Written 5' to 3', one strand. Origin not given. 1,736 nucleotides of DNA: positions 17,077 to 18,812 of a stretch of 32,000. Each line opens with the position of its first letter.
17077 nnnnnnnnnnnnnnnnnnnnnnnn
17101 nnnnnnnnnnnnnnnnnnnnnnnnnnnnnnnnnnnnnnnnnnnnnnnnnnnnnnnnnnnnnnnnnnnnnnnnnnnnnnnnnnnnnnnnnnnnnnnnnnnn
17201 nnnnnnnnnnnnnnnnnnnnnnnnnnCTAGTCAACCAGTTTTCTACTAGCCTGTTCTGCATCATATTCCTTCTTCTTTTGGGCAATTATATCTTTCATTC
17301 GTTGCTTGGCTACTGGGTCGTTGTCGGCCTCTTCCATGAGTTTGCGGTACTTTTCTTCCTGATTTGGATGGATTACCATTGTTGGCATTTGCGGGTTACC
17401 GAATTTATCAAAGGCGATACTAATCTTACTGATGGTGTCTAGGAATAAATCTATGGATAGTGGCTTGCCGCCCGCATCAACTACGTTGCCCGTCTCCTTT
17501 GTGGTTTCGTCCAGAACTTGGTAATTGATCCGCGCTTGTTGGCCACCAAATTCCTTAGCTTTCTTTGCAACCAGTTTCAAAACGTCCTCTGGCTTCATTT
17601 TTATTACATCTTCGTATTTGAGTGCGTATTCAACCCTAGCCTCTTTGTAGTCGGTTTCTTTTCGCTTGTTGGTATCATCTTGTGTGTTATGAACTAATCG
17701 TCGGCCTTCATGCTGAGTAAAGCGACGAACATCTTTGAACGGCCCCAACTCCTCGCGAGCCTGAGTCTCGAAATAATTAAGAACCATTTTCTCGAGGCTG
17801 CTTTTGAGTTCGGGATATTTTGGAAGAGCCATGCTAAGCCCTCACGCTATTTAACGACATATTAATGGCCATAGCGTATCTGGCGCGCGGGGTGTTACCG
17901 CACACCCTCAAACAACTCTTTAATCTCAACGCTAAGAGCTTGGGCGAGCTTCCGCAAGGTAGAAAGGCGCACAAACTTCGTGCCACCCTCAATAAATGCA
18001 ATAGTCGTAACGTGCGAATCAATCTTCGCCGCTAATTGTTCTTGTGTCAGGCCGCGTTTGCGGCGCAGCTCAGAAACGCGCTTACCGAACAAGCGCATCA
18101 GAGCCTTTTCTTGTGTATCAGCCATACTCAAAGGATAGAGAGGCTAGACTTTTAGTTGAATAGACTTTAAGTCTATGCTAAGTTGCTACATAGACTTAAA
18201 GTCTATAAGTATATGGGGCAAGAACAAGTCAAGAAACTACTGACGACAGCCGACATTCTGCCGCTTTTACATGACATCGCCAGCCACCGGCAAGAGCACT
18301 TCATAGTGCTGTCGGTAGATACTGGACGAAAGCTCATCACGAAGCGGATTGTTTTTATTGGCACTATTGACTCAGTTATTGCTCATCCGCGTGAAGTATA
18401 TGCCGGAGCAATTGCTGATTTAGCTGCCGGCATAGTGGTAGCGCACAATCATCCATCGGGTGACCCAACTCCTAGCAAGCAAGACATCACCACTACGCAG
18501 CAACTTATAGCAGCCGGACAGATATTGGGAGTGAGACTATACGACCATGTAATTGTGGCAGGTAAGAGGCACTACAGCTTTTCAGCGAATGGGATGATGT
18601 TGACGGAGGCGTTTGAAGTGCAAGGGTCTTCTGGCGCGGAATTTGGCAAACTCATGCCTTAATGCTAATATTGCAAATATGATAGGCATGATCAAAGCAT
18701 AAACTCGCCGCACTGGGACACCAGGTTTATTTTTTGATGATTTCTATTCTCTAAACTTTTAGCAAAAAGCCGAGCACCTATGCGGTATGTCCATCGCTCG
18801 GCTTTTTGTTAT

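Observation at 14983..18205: XRE-controlled cassette: 201-aa unknown + Mrr-like nuclease fused to ~400 aa of unknown sequence (+ DUF3800-like gene), a candidate undescribed defence or abortive-infection module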

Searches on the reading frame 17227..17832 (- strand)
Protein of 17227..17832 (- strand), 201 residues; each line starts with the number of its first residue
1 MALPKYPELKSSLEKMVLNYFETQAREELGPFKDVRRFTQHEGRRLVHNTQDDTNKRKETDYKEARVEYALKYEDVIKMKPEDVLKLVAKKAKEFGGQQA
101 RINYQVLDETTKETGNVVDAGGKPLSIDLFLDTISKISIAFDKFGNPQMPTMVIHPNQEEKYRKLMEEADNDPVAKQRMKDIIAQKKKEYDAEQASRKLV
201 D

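Call 3: search_protein_families(library=pfam, proteins=[window:17227-17832:-], max_evalue=0.1)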
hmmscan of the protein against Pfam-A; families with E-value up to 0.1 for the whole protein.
window:17227-17832:- (201 aa): 0 families

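Call 4: search_protein_families(library=padloc, proteins=[window:17227-17832:-], max_evalue=0.1)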
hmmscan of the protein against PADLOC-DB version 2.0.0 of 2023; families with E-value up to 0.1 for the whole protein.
window:17227-17832:- (201 aa): 0 families

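Call 5: search_protein_families(library=ncbifam, proteins=[window:17227-17832:-], max_evalue=1)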
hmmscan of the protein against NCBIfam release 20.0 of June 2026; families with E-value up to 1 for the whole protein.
window:17227-17832:- (201 aa): 0 families

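Call 6: search_protein_families(library=phrogs, proteins=[window:17227-17832:-], max_evalue=1)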
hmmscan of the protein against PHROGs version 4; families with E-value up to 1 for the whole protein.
window:17227-17832:- (201 aa): 0 families

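Call 13: find_homologous_proteins(query=window:17227-17832:-)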
Query window:17227-17832:- (201 aa): 65 proteins with E <= 0.001 among 163 candidates.
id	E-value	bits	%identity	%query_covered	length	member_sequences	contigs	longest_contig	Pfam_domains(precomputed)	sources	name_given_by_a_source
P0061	3.5e-125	433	100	100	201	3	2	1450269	-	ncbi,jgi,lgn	-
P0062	1.8e-115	402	91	100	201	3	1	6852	-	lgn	-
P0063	2.6e-111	388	88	100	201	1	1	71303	-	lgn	-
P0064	1.9e-107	375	84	100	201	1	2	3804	-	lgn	-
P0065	1.6e-106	372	87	100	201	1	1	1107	-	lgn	-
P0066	8.6e-106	370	85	100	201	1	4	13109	-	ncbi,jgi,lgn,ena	jgi:hypothetical protein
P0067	2.9e-96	339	78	100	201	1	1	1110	-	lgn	-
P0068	7.9e-90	318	78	93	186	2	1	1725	-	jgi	-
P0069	5.2e-87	309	70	100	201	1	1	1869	-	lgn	-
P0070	1.0e-86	308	69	100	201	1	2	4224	-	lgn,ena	-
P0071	2.7e-86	307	69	100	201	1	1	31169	-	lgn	-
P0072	6.6e-79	282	64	100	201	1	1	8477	-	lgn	-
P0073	2.0e-78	281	64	100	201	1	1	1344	-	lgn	-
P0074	2.0e-77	278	64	100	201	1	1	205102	-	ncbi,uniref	ncbi:hypothetical protein [Nocardia salmonicida]|uniref:hypothetical protein n=1 Tax=Nocardia salmon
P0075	1.8e-75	271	62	100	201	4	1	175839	-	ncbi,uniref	ncbi:hypothetical protein AB0L63_23625 [Nocardia sp. NPDC051990]|uniref:hypothetical protein n=1 Tax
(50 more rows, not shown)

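Call 14: find_encoding_contigs(protein=P0061, flank=10000, max_places=4)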
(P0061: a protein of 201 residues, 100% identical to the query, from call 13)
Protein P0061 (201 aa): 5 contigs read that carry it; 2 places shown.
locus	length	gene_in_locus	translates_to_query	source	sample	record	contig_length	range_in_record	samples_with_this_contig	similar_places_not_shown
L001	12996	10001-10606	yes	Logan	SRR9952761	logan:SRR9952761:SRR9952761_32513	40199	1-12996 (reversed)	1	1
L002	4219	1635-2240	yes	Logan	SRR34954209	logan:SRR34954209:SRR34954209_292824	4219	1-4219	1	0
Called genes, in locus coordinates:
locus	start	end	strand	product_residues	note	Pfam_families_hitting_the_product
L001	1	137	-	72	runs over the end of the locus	PF12844:HTH_19, PF13560:HTH_31, PF13443:HTH_26 (weak), PF01381:HTH_3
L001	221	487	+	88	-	-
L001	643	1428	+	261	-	PF13814:Replic_Relax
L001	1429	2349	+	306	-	PF00089:Trypsin (faint), PF13365:Trypsin_2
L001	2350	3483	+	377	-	-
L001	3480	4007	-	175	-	PF00293:NUDIX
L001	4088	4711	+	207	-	-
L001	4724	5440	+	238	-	-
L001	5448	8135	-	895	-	PF26449:DUF8128, PF01935:DUF87, PF10412:TrwB_AAD_bind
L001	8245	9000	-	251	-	PF01909:NTP_transf_2 (weak), PF13427:AadA_C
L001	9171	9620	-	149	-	PF04002:RadC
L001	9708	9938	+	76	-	PF13560:HTH_31, PF12844:HTH_19, PF01381:HTH_3, PF13443:HTH_26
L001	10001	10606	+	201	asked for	-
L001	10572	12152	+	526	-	-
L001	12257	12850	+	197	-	PF12686:DUF3800 (weak)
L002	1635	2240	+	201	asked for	-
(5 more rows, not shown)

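Call 39: predict_structure(alignment_id=A2)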
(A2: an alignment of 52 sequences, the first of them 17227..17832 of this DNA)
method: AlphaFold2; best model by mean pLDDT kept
length: 201 residues; sequences in the alignment: 52
mean_pLDDT: 81.3   pTM: 0.61
mean pLDDT of the five models: 81.3, 79.2, 78.8, 78.5, 78.0
residues with pLDDT >= 90: 22; 70-90: 144; 50-70: 34; < 50: 1
segments of 3 or more residues with pLDDT < 50: none
pLDDT, mean of each block of 10 residues (from residue 1): 69 88 89 76 62 61 80 82 88 90 86 80 84 86 86 85 87 89 89 72 40
secondary structure, 60 per line:
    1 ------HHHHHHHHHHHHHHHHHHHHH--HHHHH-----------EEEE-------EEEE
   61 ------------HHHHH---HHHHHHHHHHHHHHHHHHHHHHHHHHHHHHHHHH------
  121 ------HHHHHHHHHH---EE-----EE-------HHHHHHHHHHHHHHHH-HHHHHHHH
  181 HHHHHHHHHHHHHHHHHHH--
elements in order: H7-27 H30-34 E46-49 E57-60 H73-77 H81-114 H127-136 H156-171 H173-199

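Call 41: search_solved_structures(query=A2, max_evalue=10, show_alignments=1)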
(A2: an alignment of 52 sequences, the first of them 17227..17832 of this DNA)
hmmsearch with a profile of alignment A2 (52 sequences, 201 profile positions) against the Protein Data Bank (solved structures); distinct sequences matched with E-value up to 10: 4.
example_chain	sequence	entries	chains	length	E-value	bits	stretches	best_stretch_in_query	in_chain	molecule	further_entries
7jqd_B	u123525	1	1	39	0.037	17.1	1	160-192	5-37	Peptide-43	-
7rqg_A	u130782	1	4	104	0.076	16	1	68-103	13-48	Non-structural protein 3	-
8ilc_A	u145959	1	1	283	0.32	14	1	67-103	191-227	Papain-like protease nsp3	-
8f2e_A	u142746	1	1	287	0.33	13.9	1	67-103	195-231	Papain-like protease nsp3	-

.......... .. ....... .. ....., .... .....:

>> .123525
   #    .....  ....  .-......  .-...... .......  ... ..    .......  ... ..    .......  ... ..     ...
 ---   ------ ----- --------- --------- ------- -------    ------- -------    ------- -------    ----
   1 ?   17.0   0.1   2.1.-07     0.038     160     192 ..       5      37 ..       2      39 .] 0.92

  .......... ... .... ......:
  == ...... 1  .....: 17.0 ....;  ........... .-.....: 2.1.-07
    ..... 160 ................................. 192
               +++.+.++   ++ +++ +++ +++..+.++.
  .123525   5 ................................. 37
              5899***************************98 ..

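Call 42: search_protein_families(library=pfam, alignment_id=A2, max_evalue=1)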
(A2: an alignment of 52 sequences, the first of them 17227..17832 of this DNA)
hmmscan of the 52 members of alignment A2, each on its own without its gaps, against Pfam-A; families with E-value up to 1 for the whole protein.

A. member 1, window:17227-17832:- (201 aa): 0 families

B. families by the number of members that match (of 52 scanned): 46 families (the first 25 are shown)
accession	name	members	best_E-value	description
PF03352.18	Adenine_glyco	3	0.04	Methyladenine glycosylase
PF00505.25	HMG_box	3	0.15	HMG (high mobility group) box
PF22750.1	Sol_i_2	2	0.0025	Ant venom allergen Sol i 2 family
PF10879.14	DUF2674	2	0.0075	Protein of unknown function (DUF2674)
PF03246.18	Pneumo_ncap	2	0.013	Pneumovirus nucleocapsid protein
PF19955.5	EAD1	2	0.027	Effector-associated domain 1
PF08718.16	GLTP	2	0.12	Glycolipid transfer protein (GLTP)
PF14551.11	MCM_N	2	0.12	MCM N-terminal domain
PF17998.7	AgI_II_C2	2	0.17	Cell surface antigen I/II C2 terminal domain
PF12746.13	GNAT_acetyltran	2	0.23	GNAT acetyltransferase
PF06371.19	Drf_GBD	1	0.00095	Diaphanous GTPase-binding Domain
PF21128.4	MCM4_WHD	1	0.00099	MCM4, winged helix domain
PF06456.18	Arfaptin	1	0.003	Arfaptin-like domain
PF20364.3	DUF6659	1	0.0071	Family of unknown function (DUF6659)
PF06511.16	T3SS_TC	1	0.012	Type III secretion systems tip complex components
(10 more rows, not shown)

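Call 43: fold_search(model_id=the predicted structure, library=pdb)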
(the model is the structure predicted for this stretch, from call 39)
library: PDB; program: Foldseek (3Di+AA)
matches with E <= 10: 4; with E <= 0.001: 0
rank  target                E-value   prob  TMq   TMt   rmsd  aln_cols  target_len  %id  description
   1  6nsr_B                3.9e+00  0.04  0.13  0.13  15.5       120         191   16  TetR family transcriptional regulator CifR C99T-C181R cysteine mutant complexed with 26bp double-strand operator DNA a (released 2020-01-29)
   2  4ov2_D                6.5e+00  0.03  0.14  0.16  12.7        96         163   17  Crystal structure of C-terminally truncated Neuronal Calcium Sensor (NCS-1) from Rattus norvegicus (released 2014-03-26)
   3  4id8                  7.7e+00  0.04  0.12  0.23   5.7        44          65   16  The crystal structure of a [3Fe-4S] ferredoxin associated with CYP194A4 from R. palustris HaA2 (released 2013-12-11)
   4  1siz_A                8.2e+00  0.06  0.13  0.26   6.8        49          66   22  Crystal structure of the [Fe3S4]-ferredoxin from the hyperthermophilic archaeon Pyrococcus furiosus (released 2004-05-25)

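Call 64: find_encoding_contigs(protein=P0066, flank=10000, max_places=4)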
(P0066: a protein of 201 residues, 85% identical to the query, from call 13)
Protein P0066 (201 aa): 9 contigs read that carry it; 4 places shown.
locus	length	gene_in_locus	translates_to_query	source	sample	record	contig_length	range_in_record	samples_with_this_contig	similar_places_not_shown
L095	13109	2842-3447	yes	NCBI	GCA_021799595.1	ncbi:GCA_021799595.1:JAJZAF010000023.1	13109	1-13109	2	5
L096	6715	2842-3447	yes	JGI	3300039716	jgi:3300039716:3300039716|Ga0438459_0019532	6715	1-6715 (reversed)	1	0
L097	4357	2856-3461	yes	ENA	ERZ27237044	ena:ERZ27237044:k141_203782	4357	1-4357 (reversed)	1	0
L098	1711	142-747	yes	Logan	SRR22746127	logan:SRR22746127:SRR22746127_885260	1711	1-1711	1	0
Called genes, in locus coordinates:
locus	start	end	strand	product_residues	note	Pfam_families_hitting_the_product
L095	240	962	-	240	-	PF03372:Exo_endo_phos (weak)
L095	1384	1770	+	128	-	PF01042:Ribonuc_L-PSP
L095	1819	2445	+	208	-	PF13489:Methyltransf_23, PF03848:TehB (weak), PF08241:Methyltransf_11, PF08242:Methyltransf_12, PF13649:Methyltransf_25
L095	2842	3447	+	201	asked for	-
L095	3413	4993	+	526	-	-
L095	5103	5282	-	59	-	-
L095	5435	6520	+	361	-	PF01555:N6_N4_Mtase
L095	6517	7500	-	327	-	PF09552:RE_BstXI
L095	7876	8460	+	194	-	-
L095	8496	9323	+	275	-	-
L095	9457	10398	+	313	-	-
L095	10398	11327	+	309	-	PF00589:Phage_integrase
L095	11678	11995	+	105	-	-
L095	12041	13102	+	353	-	PF01609:DDE_Tnp_1 (weak)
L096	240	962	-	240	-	PF03372:Exo_endo_phos (weak)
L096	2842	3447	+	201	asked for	-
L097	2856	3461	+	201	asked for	-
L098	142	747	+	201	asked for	-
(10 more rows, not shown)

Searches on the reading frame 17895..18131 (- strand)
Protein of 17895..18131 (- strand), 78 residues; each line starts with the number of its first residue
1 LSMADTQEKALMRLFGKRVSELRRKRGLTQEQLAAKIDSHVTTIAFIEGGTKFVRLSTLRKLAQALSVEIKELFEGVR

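Call 3: search_protein_families(library=pfam, proteins=[window:17895-18131:-], max_evalue=0.1)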
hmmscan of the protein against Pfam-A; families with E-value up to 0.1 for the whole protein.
window:17895-18131:- (78 aa): 4 families
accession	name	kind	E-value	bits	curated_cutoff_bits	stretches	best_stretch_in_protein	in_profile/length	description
PF01381.28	HTH_3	-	2e-11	44.2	23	1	21-73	3-55/55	Helix-turn-helix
PF12844.13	HTH_19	-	2.5e-09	37.4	30.2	1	16-77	1-62/64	Helix-turn-helix domain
PF13560.12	HTH_31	-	4.6e-09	36.9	27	1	15-68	2-56/64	Helix-turn-helix domain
PF13443.12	HTH_26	-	6.9e-08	33.1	22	1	19-75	2-59/63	Cro/C1-type HTH DNA-binding domain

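Call 4: search_protein_families(library=padloc, proteins=[window:17895-18131:-], max_evalue=0.1)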
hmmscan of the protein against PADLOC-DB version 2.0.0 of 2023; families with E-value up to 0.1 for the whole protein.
window:17895-18131:- (78 aa): 23 families
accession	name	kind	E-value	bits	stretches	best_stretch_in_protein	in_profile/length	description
PDLC03665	Control_protein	-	2.5e-13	48.1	1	14-75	8-70/77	control protein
PDLC02926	HTH_VI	-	4.2e-10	37.8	1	15-74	2-61/92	-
PDLC03666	Control_protein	-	5.6e-10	37.5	1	14-74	6-66/77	control protein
PDLC04142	capH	-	1.4e-09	37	1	12-75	4-67/103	capH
PDLC03664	Control_protein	-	3.2e-09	35.1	1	13-74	12-73/74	control protein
PDLC03951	RmrA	-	6.9e-07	26.6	1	16-73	10-67/400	-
PDLC03954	RmrA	-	3.2e-06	24.3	1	8-73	4-69/380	-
PDLC03671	Control_protein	-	1e-05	23.6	1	14-73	14-73/84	control protein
PDLC03952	RmrA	-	1.1e-05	22.5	1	7-69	15-77/395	-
PDLC03948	RmrA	-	2.2e-05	21.6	1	11-68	5-62/397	-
PDLC03949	RmrA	-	2.2e-05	21.5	1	17-71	5-59/363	-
PDLC03536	REase_II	-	5.2e-05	21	1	10-74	6-70/237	Type II restriction enzyme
PDLC04775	PDC-M69A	-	5.8e-05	21.6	1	13-75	6-68/113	-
PDLC03946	RmrA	-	0.00013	18.8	1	17-69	5-57/357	-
PDLC04760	PDC-M64C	-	0.00025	19.4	1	17-70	29-82/93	-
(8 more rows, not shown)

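Call 5: search_protein_families(library=ncbifam, proteins=[window:17895-18131:-], max_evalue=1)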
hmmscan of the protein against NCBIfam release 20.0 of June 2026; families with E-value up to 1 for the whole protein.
window:17895-18131:- (78 aa): 18 families
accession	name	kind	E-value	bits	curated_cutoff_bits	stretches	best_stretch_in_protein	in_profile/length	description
TIGR03070.1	couple_hipB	subfamily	5.1e-10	39.1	71.65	1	15-69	3-57/58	type II toxin-antitoxin system Y4mF family antitoxin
NF041951.1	phage_RstR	subfamily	7.1e-10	39.1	80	1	15-74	3-62/108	RstR family transcriptional repressor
NF006015.0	PRK08154.1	subfamily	1.4e-09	37.6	204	1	4-75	20-91/314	anaerobic benzoate catabolism transcriptional regulator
NF047948.1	male_kill_WMK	equivalog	2e-09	37.3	300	1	11-74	159-222/300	WO male-killing family protein Wmk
TIGR00270.2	TIGR00270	equivalog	1.9e-07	31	110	1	3-72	64-133/159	multiprotein bridging factor aMBF1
NF007408.0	PRK09943.1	equivalog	1.6e-05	24.6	211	1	15-74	8-67/185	HTH-type transcriptional regulator PuuR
NF007271.0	PRK09726.1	equivalog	7.7e-05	22.6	79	1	21-70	19-68/88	type II toxin-antitoxin system antitoxin HipB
NF058600.1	TransRegSco1979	equivalog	7.8e-05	21.8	350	1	13-70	7-64/280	Sco1979 family transcriptional regulator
NF046032.1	TransRegSlrRBacil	equivalog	0.0011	19.1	250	1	16-75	3-63/149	HTH-type transcriptional regulator SlrR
NF038139.1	Reg_Aceta_RamB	equivalog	0.0017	17.1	700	1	15-70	3-58/465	acetate metabolism transcriptional regulator RamB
TIGR03830.1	CxxCG_CxxCG_HTH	subfamily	0.0018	18.1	61.8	1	3-50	54-101/127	type II TA system antitoxin MqsA family protein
NF008109.0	PRK10856.1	equivalog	0.0064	16.2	208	1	4-52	4-52/334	cytoskeleton protein RodZ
TIGR02612.1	mob_myst_A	hypoth_equivalog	0.0091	15.9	122.6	1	19-69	30-82/150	mobile mystery protein A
NF007257.0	PRK09706.1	subfamily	0.011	15.5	101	1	13-67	4-58/135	transcriptional repressor DicA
NF052239.1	antitox_spr1629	equivalog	0.023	13.8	335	1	15-71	3-59/377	spr1629 family repressor/antitoxin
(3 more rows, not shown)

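Call 6: search_protein_families(library=phrogs, proteins=[window:17895-18131:-], max_evalue=1)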
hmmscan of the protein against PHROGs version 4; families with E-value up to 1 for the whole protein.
window:17895-18131:- (78 aa): 34 families (the best 25 are shown)
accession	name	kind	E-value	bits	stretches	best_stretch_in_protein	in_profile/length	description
phrog_5823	-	transcription regulation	2.8e-14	54.1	1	15-74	7-67/404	transcriptional regulator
phrog_8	-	transcription regulation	6.4e-14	53.1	1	1-74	62-136/346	transcriptional regulator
phrog_3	-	transcription regulation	1.6e-12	48.9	1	4-76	78-148/430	transcriptional repressor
phrog_1373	-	transcription regulation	1.3e-09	39.3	1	15-70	64-119/166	transcriptional regulator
phrog_4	-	transcription regulation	4.8e-09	36.7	1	8-76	132-194/400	transcriptional repressor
phrog_2328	-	transcription regulation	4.4e-07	30.7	1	1-77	1-78/128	transcriptional repressor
phrog_2967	-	transcription regulation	1.6e-06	28.8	1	8-76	4-72/225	transcriptional regulator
phrog_7241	-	transcription regulation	1.8e-06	29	1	20-74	67-121/122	transcriptional regulator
phrog_2439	-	transcription regulation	6.7e-06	26.2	1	14-74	7-67/367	transcriptional regulator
phrog_6288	-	unknown function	2.1e-05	25.3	1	1-66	17-82/322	-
phrog_6831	-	transcription regulation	2.5e-05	25.2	1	19-64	11-56/68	transcriptional regulator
phrog_35195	-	unknown function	9.1e-05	23.1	1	15-75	3-64/159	-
phrog_38027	-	transcription regulation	0.00013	23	1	21-74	75-128/143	transcriptional repressor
phrog_1994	-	DNA, RNA and nucleotide metabolism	0.00017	22.5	1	18-74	3-59/170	DNA binding protein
phrog_7396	-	unknown function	0.0004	21.1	1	2-70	3-74/227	-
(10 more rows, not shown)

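Call 90: search_solved_structures(query=window:17895-18125:-, max_evalue=0.001)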
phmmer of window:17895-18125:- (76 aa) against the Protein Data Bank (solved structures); distinct sequences matched with E-value up to 0.001: 7.
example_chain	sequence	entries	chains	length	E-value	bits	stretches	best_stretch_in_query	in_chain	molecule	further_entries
1y7y_A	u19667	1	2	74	1.3e-06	31.9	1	11-72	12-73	C.AhdI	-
2b5a_A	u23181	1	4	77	4.9e-06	30.1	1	8-72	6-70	C.BclI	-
8tac_A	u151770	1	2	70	1e-05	29.1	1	6-66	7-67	DBP48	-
3ivp_A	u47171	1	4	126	0.00021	25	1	5-72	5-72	Putative transposon-related DNA-binding protein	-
8ezt_A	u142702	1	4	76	0.00037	24.2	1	19-69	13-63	HipB(Lp)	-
6rnz_A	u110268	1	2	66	0.00058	23.6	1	15-75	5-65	HTH-type transcriptional regulator DdrOC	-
9u9g_A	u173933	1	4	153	0.00091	23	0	7-67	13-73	XRE family transcriptional regulator, HipB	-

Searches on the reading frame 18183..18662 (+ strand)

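Call 3: search_protein_families(library=pfam, proteins=[window:18183-18662:+], max_evalue=0.1)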
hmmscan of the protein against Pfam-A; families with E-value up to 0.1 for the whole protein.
window:18183-18662:+ (159 aa): 2 families
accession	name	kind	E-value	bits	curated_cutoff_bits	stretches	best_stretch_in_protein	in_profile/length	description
PF04002.20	RadC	-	4.8e-38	130.3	22.1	1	26-137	8-120/121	RadC-like JAB domain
PF14464.11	Prok-JAB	-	0.0035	17.6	25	1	82-116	67-101/114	Prokaryotic homologs of the JAB domain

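Call 4: search_protein_families(library=padloc, proteins=[window:18183-18662:+], max_evalue=0.1)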
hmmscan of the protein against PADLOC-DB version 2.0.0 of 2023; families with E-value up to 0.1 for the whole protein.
window:18183-18662:+ (159 aa): 11 families
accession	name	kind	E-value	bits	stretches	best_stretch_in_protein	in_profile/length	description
PDLC00903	JAB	-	0.00011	20.2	1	86-131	96-142/166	JAB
PDLC00896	JAB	-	0.0029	15.4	1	88-133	98-143/159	JAB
PDLC00895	JAB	-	0.0044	14.7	1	88-113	93-118/162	JAB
PDLC00905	JAB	-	0.0054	14.9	1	88-113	88-113/154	JAB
PDLC00908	JAB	-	0.006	14.5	1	87-125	104-141/168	JAB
PDLC00890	JAB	-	0.011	13.3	1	88-110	95-117/157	JAB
PDLC00902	JAB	-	0.012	13.3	1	88-113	100-125/159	JAB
PDLC00891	JAB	-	0.013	13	1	87-110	93-116/159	JAB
PDLC00898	JAB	-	0.018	12.7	1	88-114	100-126/162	JAB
PDLC00907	JAB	-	0.019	13.1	1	88-111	61-84/140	JAB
PDLC00909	JAB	-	0.027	12.2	1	88-125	105-141/168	JAB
